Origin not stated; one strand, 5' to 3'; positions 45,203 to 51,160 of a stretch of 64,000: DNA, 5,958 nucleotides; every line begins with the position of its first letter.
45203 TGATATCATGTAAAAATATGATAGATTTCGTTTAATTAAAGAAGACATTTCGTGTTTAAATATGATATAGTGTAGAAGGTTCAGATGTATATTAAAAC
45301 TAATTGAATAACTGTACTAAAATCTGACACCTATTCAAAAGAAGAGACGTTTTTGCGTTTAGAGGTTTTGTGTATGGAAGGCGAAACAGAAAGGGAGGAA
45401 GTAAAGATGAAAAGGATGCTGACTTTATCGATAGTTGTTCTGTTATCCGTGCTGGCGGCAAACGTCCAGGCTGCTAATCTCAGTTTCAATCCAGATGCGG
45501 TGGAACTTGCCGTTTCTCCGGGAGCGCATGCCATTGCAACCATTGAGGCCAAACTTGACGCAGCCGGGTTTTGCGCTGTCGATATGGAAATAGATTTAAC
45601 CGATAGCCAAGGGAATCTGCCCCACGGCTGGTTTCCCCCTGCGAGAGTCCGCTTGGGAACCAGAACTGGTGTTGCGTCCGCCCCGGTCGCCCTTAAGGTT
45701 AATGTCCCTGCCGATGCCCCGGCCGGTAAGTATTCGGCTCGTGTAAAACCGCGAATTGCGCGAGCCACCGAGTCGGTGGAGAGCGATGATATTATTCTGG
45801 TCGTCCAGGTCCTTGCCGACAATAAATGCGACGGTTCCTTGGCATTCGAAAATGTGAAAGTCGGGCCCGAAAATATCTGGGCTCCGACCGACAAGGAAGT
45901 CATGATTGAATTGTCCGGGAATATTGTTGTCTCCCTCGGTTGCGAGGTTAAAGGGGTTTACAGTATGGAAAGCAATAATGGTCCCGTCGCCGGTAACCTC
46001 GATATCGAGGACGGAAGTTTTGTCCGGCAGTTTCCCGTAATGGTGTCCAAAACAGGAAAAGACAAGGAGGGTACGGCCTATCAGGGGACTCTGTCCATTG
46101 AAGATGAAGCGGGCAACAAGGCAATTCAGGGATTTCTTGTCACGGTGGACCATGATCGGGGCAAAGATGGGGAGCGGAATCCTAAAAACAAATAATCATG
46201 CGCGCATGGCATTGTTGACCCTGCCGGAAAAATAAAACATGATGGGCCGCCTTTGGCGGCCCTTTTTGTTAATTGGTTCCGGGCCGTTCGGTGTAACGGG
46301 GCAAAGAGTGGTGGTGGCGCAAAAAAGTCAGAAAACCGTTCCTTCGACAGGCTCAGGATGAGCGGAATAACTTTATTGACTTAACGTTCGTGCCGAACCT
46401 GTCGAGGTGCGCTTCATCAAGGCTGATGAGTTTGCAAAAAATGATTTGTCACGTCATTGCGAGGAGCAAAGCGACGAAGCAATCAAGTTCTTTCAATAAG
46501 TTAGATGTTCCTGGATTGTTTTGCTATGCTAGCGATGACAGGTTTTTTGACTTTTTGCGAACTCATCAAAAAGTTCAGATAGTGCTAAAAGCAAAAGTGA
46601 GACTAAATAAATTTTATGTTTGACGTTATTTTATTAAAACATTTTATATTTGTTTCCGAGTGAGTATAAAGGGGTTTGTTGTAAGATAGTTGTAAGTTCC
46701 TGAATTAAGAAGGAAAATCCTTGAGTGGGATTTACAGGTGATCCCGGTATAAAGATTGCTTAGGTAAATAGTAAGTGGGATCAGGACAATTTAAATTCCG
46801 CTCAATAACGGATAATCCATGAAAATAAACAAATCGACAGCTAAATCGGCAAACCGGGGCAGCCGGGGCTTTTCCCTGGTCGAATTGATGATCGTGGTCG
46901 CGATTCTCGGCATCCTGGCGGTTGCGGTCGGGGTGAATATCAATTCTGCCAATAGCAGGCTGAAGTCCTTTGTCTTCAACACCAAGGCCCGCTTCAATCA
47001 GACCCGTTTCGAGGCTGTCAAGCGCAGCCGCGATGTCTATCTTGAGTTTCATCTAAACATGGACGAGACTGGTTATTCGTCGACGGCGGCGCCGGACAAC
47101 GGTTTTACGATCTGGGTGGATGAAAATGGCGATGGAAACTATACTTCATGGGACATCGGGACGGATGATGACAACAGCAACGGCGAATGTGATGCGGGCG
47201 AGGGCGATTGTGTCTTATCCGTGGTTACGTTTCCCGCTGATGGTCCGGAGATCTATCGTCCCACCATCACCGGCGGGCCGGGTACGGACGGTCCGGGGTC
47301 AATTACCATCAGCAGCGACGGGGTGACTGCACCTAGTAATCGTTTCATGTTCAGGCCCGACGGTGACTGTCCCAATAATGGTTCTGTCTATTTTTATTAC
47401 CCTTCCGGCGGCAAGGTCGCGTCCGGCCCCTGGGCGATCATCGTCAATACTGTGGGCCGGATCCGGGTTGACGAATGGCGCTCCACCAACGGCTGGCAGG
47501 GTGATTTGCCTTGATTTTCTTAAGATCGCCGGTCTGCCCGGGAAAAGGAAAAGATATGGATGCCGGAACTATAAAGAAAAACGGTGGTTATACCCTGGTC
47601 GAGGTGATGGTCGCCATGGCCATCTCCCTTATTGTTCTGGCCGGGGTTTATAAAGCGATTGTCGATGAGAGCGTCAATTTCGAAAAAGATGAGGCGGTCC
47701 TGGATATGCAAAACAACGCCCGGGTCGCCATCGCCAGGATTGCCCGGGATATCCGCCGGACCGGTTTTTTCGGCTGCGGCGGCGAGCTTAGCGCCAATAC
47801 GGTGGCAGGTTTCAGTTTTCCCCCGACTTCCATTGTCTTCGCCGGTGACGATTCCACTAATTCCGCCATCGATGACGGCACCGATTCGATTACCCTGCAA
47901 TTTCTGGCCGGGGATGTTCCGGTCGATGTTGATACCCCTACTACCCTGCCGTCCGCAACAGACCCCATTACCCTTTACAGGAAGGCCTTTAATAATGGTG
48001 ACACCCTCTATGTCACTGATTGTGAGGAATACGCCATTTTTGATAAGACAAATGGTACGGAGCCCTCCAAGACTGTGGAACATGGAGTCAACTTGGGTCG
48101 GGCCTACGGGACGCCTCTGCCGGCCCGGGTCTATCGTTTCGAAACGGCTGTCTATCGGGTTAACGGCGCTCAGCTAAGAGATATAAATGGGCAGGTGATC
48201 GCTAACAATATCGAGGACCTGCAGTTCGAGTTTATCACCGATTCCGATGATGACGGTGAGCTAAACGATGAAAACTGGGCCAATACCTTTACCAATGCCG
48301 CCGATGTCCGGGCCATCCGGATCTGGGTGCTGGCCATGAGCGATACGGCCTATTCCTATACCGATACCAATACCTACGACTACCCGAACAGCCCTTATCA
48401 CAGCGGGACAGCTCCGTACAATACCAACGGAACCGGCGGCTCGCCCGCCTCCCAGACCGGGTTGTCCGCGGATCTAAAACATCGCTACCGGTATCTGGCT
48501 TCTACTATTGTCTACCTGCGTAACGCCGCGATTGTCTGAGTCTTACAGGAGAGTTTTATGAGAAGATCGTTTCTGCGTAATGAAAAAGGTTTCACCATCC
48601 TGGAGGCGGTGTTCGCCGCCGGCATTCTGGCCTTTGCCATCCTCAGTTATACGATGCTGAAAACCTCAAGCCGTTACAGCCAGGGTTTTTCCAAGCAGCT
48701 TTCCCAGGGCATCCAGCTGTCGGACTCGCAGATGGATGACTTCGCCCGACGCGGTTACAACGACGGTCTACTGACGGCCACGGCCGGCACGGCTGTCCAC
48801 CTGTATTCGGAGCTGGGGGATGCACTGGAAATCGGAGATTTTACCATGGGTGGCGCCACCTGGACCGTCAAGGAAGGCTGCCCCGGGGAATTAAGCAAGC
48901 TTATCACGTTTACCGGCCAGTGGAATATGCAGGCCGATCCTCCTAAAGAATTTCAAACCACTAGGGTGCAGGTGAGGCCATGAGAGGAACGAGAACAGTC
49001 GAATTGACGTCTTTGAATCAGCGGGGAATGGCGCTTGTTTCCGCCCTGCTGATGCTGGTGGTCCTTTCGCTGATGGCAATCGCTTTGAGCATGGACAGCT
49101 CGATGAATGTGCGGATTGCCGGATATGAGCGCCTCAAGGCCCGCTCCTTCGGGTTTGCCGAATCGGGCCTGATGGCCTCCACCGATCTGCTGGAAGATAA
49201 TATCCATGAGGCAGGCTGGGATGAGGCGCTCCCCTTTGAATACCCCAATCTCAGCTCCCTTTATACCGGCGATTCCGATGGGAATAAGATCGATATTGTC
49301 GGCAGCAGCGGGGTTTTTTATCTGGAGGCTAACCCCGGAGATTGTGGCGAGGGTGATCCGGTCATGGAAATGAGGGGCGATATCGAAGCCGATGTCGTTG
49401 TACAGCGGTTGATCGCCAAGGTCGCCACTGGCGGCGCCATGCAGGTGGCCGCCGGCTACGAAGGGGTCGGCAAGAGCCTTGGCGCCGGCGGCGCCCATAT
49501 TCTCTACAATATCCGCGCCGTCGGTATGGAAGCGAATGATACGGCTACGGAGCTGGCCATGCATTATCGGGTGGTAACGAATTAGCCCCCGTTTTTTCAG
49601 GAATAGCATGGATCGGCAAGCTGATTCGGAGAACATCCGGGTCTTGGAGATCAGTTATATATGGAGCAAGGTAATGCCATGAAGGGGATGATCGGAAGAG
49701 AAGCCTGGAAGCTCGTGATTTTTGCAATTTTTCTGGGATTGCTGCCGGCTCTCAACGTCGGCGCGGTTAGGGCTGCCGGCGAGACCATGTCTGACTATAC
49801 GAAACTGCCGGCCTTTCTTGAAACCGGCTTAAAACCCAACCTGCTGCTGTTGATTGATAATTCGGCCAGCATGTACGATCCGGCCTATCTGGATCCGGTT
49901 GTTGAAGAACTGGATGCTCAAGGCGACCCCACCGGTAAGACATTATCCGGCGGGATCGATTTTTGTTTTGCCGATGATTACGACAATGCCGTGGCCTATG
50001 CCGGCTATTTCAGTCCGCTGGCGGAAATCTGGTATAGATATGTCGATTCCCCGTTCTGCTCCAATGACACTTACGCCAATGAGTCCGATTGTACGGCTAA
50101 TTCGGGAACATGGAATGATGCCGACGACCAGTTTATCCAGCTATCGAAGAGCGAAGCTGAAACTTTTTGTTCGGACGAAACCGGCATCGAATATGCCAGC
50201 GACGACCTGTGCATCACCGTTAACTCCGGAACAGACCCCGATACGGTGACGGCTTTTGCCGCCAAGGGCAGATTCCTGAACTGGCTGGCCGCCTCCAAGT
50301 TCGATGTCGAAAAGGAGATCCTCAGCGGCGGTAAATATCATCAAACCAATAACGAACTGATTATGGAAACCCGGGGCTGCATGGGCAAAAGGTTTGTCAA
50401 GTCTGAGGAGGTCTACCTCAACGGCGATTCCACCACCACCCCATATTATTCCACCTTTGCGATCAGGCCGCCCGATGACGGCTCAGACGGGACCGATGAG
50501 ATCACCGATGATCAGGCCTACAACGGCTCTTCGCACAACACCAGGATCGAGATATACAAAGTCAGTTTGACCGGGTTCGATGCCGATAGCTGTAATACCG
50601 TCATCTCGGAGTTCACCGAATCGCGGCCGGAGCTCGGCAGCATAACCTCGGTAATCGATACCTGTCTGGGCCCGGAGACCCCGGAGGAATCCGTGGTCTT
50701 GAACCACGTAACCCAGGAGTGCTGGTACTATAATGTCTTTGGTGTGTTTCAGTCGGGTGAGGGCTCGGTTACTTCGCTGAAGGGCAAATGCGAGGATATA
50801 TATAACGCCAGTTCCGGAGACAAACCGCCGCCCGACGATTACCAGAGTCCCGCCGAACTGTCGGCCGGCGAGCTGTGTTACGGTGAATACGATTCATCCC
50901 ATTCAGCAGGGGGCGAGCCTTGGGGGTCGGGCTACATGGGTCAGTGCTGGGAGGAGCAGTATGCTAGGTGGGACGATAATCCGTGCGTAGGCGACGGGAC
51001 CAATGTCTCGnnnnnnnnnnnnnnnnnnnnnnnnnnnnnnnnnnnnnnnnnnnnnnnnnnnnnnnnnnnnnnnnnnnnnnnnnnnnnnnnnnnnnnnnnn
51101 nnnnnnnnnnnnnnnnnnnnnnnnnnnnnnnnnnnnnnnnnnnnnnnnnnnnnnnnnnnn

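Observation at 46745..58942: Self-contained type IV pilus tip-complex operon in an accessory context, without the rest of the machinery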

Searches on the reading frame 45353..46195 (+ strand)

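Call 5: search_protein_families(library=pfam, proteins=[window:45353-46195:+], max_evalue=0.01)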
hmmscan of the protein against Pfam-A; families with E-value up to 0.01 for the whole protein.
window:45353-46195:+ (280 aa): 0 families

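Call 6: search_protein_families(library=ncbifam, proteins=[window:45353-46195:+], max_evalue=0.01)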
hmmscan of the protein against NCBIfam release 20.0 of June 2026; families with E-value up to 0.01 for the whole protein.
window:45353-46195:+ (280 aa): 1 family
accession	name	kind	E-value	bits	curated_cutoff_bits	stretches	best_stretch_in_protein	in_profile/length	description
NF041740.1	choice_anch_T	equivalog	0.00025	20.3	70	1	27-138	12-123/259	choice-of-anchor T family protein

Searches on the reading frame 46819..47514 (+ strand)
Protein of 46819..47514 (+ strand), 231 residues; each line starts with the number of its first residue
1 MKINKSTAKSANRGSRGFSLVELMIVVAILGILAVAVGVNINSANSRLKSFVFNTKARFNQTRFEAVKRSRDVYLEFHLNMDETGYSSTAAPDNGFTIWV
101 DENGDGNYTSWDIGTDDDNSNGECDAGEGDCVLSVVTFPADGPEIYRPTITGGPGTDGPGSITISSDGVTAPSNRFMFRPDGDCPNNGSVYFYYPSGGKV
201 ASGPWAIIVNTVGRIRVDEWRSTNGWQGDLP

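Call 5: search_protein_families(library=pfam, proteins=[window:46819-47514:+], max_evalue=0.01)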
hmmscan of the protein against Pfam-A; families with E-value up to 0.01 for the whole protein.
window:46819-47514:+ (231 aa): 2 families
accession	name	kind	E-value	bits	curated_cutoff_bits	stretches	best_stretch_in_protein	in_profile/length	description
PF07963.17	N_methyl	-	1.1e-08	34.7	21.2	1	13-37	2-26/27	Prokaryotic N-terminal methylation motif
PF12019.13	GspH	-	3e-07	31.4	21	1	57-213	7-108/108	Type II transport protein GspH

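Call 6: search_protein_families(library=ncbifam, proteins=[window:46819-47514:+], max_evalue=0.01)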
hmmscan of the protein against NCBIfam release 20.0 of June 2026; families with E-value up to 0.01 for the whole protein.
window:46819-47514:+ (231 aa): 7 families
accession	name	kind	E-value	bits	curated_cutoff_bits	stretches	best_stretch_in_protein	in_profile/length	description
TIGR02532.1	IV_pilin_GFxxxE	domain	2e-07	30.5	16.3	1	16-37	2-23/24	prepilin-type N-terminal cleavage/methylation domain-containing protein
NF041775.1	typeIV_PilA_Myxo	equivalog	9.5e-07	29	400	1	12-78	7-73/214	type IV pilin protein PilA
TIGR01708.2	typeII_sec_gspH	equivalog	1.7e-06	28.1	80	1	15-77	1-65/169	type II secretion system minor pseudopilin GspH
TIGR02596.1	TIGR02596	subfamily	8.7e-06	25.9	70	1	18-101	1-85/196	Verru_Chthon cassette protein D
NF007800.0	PRK10506.1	equivalog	3.3e-05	23.8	158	1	11-77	4-72/163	prepilin peptidase-dependent protein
TIGR01710.1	typeII_sec_gspG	equivalog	0.00063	19.8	88.85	1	16-48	1-33/134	type II secretion system major pseudopilin GspG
NF007862.0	PRK10574.1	equivalog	0.0012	19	138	1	15-39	4-27/145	prepilin peptidase-dependent pilin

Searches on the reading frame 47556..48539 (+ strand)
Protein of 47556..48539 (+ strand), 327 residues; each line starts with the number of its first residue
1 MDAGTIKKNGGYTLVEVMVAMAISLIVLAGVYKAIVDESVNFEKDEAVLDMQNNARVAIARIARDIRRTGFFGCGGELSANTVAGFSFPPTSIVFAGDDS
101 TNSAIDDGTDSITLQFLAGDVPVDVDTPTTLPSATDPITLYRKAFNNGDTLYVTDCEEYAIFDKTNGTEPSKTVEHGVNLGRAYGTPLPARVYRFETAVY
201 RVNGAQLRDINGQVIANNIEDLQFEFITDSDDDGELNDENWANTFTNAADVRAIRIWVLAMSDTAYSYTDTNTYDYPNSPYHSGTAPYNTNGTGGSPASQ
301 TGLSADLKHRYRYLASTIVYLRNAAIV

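Call 5: search_protein_families(library=pfam, proteins=[window:47556-48539:+], max_evalue=0.01)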
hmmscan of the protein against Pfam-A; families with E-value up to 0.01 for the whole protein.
window:47556-48539:+ (327 aa): 2 families
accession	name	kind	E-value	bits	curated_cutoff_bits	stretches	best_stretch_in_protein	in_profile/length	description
PF07963.17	N_methyl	-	5.2e-09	35.8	21.2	1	7-32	2-27/27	Prokaryotic N-terminal methylation motif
PF16074.10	PilW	-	2.1e-08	34.7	26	1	208-323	24-124/124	Type IV Pilus-assembly protein W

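Call 6: search_protein_families(library=ncbifam, proteins=[window:47556-48539:+], max_evalue=0.01)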
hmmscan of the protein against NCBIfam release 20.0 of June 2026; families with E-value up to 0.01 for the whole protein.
window:47556-48539:+ (327 aa): 5 families
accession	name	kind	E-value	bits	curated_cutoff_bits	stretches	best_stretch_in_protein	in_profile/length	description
NF007848.0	PRK10557.1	equivalog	1.7e-07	30.8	120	1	7-76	8-75/192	prepilin peptidase-dependent protein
TIGR02532.1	IV_pilin_GFxxxE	domain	1.1e-05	25.1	16.3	1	11-32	3-24/24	prepilin-type N-terminal cleavage/methylation domain-containing protein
NF038304.1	EPS_HpsC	equivalog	0.0026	17.4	200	1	5-67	16-78/318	hormogonium polysaccharide secretion pseudopilin HpsC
NF041013.1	T4P_ComGE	equivalog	0.0061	16.6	49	0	7-28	1-22/83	competence type IV pilus minor pilin ComGE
TIGR01707.1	gspI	equivalog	0.0068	16.9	44.35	0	11-38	1-28/101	type II secretion system minor pseudopilin GspI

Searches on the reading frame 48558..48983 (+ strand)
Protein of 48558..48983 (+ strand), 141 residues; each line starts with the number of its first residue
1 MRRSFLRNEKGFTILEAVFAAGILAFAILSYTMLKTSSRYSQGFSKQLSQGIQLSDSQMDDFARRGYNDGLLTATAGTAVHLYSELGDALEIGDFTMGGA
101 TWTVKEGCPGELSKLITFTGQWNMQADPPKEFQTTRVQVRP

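Call 5: search_protein_families(library=pfam, proteins=[window:48558-48983:+], max_evalue=0.01)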
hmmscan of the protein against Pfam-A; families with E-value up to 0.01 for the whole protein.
window:48558-48983:+ (141 aa): 1 family
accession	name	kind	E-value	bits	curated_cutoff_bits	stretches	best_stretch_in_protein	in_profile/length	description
PF07963.17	N_methyl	-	0.0039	17.2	21.2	1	7-29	2-24/27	Prokaryotic N-terminal methylation motif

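Call 6: search_protein_families(library=ncbifam, proteins=[window:48558-48983:+], max_evalue=0.01)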
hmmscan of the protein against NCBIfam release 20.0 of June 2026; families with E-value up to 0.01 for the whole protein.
window:48558-48983:+ (141 aa): 0 families

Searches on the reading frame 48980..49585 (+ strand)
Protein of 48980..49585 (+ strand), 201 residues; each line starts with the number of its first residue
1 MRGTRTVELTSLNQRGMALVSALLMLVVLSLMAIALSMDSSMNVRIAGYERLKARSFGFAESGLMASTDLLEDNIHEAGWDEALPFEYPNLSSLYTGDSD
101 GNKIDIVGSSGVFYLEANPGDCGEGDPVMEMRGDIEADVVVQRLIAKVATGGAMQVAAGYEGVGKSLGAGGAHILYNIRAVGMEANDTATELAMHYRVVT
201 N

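Call 5: search_protein_families(library=pfam, proteins=[window:48980-49585:+], max_evalue=0.01)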
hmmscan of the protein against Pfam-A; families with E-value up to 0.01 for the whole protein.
window:48980-49585:+ (201 aa): 1 family
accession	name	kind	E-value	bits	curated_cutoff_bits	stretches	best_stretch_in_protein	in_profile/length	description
PF14341.11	PilX_N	-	5.6e-09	36.3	25.5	1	15-64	1-50/51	PilX N-terminal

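Call 6: search_protein_families(library=ncbifam, proteins=[window:48980-49585:+], max_evalue=0.01)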
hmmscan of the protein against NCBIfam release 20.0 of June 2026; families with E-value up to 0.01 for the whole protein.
window:48980-49585:+ (201 aa): 1 family
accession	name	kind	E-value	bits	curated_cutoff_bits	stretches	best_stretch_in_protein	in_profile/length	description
NF037980.1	T2SS_GspK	equivalog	2.1e-07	30.8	130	1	14-75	1-62/307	type II secretion system minor pseudopilin GspK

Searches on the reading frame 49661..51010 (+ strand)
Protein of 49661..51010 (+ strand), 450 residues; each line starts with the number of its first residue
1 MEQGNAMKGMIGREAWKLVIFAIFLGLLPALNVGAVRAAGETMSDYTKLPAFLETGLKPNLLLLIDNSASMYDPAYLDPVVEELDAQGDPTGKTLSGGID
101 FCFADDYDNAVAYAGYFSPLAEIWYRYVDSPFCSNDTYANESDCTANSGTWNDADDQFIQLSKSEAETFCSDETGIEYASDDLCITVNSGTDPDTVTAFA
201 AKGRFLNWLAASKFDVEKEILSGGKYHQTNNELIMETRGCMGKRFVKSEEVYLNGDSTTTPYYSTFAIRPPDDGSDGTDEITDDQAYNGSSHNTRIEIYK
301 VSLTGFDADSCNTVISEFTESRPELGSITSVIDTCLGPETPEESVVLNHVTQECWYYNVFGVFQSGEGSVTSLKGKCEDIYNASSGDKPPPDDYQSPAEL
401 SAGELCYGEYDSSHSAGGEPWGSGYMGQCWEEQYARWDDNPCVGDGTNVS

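Call 62: search_protein_families(library=pfam, proteins=[window:49661-51010:+], max_evalue=1)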
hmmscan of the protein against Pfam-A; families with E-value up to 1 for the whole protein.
window:49661-51010:+ (450 aa): 0 families
